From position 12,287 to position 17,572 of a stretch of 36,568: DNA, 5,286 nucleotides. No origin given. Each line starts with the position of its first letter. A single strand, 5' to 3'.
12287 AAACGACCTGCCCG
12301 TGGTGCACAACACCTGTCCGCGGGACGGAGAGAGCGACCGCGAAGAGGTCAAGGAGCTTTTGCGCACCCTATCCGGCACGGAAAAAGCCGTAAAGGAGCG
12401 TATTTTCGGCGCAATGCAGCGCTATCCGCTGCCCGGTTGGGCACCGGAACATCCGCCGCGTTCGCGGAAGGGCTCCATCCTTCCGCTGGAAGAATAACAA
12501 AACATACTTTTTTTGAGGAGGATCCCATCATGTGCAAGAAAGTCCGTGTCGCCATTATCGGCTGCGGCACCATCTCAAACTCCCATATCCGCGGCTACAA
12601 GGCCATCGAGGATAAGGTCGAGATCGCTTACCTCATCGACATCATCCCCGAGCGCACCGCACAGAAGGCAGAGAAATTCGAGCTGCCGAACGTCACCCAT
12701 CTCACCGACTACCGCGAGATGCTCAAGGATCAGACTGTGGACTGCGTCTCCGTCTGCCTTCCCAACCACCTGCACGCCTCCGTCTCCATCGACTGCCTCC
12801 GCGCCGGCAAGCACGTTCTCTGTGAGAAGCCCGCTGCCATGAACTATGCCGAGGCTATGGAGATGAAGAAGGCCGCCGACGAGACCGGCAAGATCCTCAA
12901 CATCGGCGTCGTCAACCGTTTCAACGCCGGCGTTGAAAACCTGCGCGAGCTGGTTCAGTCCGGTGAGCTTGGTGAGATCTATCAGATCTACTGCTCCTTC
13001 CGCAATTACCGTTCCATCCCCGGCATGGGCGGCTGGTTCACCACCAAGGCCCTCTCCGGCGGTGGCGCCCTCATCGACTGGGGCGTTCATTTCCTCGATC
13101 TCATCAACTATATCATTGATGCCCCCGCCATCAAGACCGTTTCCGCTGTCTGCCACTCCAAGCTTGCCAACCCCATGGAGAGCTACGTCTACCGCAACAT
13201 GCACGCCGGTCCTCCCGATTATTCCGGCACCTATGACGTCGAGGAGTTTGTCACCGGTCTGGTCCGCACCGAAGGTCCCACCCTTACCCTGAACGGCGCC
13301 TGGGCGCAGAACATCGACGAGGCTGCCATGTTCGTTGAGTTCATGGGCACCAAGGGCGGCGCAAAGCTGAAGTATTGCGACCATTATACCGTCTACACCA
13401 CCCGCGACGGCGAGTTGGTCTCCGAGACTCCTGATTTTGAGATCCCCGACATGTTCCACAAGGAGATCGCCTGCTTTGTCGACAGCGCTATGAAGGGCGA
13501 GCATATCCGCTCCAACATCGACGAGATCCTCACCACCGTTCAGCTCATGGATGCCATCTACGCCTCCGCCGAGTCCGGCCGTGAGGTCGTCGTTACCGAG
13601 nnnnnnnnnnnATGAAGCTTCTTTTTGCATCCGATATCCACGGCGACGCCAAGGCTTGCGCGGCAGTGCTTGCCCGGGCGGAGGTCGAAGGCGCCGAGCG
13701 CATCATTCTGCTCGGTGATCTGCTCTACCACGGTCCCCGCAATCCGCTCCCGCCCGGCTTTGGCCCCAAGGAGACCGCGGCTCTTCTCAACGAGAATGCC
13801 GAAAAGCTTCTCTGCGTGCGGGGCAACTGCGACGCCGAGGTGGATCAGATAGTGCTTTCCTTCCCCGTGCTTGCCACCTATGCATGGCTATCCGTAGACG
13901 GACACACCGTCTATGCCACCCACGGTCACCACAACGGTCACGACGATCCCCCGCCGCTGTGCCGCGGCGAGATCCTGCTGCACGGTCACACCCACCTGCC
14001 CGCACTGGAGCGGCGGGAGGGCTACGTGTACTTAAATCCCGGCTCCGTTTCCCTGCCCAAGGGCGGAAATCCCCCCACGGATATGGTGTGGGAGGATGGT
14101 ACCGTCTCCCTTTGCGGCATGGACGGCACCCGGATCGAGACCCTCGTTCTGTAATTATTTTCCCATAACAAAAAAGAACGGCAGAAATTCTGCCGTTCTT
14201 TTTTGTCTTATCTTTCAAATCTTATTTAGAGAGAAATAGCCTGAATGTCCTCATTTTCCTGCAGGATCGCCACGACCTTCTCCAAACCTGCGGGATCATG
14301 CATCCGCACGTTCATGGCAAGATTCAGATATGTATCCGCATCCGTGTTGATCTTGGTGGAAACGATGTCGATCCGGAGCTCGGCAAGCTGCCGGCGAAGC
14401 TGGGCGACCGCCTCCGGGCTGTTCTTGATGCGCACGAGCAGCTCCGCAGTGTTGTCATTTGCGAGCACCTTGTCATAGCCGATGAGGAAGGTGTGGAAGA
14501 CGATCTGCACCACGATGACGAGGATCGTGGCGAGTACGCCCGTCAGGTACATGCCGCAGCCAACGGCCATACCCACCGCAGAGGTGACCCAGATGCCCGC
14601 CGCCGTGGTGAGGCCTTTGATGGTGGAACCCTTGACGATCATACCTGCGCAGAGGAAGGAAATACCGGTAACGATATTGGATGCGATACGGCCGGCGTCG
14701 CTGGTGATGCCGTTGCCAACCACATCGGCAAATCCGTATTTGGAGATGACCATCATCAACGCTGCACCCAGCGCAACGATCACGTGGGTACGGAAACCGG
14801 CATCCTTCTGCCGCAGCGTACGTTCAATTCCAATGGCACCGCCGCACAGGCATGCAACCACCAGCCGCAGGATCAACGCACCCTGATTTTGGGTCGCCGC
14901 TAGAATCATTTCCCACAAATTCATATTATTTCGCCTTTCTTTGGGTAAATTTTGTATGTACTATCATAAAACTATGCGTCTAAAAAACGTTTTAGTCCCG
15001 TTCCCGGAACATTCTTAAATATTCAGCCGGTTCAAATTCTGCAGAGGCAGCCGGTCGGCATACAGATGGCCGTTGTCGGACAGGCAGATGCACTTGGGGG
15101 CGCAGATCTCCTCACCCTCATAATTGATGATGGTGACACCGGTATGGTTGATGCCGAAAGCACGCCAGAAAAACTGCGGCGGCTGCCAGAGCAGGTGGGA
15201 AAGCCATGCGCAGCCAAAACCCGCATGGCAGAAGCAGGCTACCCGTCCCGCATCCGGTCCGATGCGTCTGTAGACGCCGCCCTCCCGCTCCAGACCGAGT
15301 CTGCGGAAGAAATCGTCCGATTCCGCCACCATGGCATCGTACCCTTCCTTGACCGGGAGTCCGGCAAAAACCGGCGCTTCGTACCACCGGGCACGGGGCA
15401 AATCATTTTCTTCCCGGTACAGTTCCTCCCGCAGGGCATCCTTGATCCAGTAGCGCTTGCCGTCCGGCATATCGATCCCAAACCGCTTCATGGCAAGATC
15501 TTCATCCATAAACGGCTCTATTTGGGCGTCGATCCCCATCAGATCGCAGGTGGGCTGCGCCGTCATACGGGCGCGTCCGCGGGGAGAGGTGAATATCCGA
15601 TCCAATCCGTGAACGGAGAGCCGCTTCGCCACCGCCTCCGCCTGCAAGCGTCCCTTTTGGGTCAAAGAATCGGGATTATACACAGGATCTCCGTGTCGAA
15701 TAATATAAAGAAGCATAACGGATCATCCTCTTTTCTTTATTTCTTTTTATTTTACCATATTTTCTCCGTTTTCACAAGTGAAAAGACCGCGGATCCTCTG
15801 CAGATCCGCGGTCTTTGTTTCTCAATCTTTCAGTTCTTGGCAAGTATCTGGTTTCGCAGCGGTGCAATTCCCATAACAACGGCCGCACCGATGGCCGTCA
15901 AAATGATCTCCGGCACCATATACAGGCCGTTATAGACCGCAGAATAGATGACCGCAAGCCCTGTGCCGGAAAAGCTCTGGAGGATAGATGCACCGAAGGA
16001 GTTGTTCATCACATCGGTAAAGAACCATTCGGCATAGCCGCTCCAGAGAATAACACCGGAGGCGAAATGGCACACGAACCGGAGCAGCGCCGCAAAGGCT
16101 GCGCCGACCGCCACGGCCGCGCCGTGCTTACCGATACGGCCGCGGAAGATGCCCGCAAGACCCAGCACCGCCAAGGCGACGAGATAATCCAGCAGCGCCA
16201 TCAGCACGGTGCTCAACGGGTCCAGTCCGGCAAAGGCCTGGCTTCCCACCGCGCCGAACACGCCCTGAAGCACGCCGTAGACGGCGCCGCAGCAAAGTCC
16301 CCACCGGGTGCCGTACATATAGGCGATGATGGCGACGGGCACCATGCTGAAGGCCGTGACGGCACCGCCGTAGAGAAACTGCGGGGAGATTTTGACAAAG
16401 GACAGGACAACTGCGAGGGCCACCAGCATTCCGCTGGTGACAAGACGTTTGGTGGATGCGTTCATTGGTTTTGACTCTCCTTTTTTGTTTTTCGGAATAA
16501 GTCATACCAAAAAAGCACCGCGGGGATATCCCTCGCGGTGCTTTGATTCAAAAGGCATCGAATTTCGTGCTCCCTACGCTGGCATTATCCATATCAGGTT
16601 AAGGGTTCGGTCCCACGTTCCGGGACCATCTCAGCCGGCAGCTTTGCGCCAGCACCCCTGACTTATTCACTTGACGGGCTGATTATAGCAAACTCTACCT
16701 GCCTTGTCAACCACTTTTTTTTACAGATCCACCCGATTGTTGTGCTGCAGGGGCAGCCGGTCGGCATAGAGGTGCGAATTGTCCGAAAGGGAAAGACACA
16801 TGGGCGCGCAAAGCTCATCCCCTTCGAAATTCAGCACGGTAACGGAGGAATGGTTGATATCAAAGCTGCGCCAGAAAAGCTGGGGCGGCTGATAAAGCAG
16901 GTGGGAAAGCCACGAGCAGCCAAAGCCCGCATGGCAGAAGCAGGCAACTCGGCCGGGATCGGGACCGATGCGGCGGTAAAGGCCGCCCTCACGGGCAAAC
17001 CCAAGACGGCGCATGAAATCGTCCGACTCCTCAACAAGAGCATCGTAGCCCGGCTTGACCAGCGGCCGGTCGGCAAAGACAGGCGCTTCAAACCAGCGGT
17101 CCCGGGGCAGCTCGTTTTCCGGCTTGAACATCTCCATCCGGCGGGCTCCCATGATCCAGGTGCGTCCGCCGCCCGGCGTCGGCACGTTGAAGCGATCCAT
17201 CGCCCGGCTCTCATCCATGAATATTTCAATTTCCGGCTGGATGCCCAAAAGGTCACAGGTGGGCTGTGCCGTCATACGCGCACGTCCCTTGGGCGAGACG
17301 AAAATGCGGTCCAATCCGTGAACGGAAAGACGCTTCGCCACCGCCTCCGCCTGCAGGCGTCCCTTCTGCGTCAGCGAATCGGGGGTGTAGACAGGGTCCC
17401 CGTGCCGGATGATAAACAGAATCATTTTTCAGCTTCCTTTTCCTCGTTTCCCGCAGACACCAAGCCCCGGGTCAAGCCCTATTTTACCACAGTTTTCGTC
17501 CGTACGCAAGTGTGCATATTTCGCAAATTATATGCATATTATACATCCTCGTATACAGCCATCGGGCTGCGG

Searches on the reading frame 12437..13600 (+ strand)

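Call 36: search_protein_families(library=pfam, proteins=[window:12437-13600:+], max_evalue=0.00001)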
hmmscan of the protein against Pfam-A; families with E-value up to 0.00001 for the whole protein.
window:12437-13600:+ (388 aa): 3 families
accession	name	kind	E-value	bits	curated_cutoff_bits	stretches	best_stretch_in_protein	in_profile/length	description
PF01408.29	GFO_IDH_MocA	-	1.2e-30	107.1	24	1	36-157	1-119/120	Oxidoreductase family, NAD-binding Rossmann fold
PF22725.1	GFO_IDH_MocA_C3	-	3.3e-21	76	27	1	167-309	2-123/124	GFO/IDH/MocA C-terminal domain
PF02894.22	GFO_IDH_MocA_C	-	9.6e-12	45.6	22.9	1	170-384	1-216/218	Oxidoreductase family, C-terminal alpha/beta domain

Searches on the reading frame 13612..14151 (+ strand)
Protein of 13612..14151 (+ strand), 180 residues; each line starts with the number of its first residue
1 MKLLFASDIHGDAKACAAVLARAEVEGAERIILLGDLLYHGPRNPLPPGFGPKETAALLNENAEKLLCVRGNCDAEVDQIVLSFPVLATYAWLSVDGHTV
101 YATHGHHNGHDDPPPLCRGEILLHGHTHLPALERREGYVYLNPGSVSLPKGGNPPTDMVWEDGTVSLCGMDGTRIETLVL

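Call 36: search_protein_families(library=pfam, proteins=[window:13612-14151:+], max_evalue=0.00001)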
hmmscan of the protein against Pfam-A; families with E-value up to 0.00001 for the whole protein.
window:13612-14151:+ (180 aa): 2 families
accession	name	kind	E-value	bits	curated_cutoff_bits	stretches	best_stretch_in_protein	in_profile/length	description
PF12850.12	Metallophos_2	-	9.8e-23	81.3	27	1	1-158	1-147/154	Calcineurin-like phosphoesterase superfamily domain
PF00149.33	Metallophos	-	7.9e-09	36.6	21.5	1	1-140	1-165/191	Calcineurin-like phosphoesterase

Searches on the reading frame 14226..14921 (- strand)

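Call 36: search_protein_families(library=pfam, proteins=[window:14226-14921:-], max_evalue=0.00001)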
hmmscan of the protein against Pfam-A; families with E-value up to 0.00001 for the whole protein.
window:14226-14921:- (231 aa): 1 family
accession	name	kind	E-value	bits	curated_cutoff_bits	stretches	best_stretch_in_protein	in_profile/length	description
PF02308.21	MgtC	-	8.7e-35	120.1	31.4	1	20-144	1-117/121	MgtC family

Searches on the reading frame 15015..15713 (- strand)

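Call 36: search_protein_families(library=pfam, proteins=[window:15015-15713:-], max_evalue=0.00001)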
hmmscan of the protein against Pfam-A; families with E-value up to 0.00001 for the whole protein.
window:15015-15713:- (232 aa): 1 family
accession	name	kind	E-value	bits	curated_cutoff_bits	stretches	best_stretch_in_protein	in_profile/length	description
PF00300.27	His_Phos_1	-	1.5e-18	67.6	21.7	1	2-202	1-185/194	Histidine phosphatase superfamily (branch 1)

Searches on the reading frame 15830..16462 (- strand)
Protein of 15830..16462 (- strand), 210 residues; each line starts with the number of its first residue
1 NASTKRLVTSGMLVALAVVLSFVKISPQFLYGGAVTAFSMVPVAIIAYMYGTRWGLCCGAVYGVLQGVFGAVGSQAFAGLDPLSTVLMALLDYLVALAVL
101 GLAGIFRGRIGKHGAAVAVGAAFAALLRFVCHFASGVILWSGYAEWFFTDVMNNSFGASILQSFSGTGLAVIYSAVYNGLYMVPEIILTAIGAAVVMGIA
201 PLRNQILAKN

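Call 36: search_protein_families(library=pfam, proteins=[window:15830-16462:-], max_evalue=0.00001)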
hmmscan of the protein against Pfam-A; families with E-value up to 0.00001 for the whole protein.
window:15830-16462:- (210 aa): 2 families
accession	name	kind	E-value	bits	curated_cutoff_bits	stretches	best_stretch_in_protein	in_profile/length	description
PF09515.15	Thia_YuaJ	-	5e-23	82.6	25.8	1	7-195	1-167/177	Thiamine transporter protein (Thia_YuaJ)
PF12822.12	ECF_trnsprt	-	2.7e-09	37.7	30.7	1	5-184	1-159/169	ECF transporter, substrate-specific component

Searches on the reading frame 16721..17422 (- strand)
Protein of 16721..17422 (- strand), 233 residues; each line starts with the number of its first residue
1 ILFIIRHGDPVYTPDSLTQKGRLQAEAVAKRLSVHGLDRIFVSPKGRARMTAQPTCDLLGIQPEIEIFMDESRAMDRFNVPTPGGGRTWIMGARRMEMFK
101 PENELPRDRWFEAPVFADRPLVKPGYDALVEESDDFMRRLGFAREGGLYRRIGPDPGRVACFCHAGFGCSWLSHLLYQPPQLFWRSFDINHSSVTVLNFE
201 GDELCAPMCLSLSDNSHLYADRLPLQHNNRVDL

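Call 36: search_protein_families(library=pfam, proteins=[window:16721-17422:-], max_evalue=0.00001)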
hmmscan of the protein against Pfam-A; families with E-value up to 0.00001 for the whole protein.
window:16721-17422:- (233 aa): 1 family
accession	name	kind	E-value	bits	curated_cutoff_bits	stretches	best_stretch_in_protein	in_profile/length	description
PF00300.27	His_Phos_1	-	1.1e-15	58.3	21.7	1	3-71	2-79/194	Histidine phosphatase superfamily (branch 1)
